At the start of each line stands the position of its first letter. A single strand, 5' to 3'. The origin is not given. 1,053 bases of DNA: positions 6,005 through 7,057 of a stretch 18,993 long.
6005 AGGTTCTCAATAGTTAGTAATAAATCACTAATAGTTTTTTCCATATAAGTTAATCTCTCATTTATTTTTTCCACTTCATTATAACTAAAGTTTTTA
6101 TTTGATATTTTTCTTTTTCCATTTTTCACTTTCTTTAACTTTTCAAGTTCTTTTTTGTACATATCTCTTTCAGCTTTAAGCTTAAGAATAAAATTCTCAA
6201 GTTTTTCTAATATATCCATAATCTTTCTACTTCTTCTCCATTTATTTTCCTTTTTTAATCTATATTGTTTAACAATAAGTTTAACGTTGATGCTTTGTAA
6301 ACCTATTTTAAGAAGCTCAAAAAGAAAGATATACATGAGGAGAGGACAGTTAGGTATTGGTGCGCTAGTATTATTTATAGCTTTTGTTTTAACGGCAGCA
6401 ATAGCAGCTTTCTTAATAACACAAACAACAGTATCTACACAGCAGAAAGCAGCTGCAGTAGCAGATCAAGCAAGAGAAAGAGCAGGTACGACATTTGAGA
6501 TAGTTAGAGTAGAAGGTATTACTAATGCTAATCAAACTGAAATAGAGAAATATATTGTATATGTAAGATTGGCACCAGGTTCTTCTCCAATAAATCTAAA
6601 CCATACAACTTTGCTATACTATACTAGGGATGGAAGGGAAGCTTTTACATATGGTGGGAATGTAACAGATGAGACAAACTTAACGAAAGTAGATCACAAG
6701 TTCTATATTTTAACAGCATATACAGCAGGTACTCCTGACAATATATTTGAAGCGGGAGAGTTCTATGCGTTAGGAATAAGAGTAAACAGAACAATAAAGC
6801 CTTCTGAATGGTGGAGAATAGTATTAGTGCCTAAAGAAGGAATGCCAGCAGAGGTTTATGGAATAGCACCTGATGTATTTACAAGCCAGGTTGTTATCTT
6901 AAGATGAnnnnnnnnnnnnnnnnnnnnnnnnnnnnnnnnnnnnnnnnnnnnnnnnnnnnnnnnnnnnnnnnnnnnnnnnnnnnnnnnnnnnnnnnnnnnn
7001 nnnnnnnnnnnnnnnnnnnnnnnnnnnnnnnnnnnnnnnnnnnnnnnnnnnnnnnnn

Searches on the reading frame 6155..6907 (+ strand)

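Call 60: search_protein_families(library=pfam, proteins=[window:6155-6907:+])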
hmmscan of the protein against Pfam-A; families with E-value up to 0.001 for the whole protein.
window:6155-6907:+ (250 aa): 1 family
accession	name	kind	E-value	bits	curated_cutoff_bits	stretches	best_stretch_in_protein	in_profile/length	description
PF01917.21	Arch_flagellin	-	2.1e-27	96.9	29.5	1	64-234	1-160/162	Archaebacterial flagellin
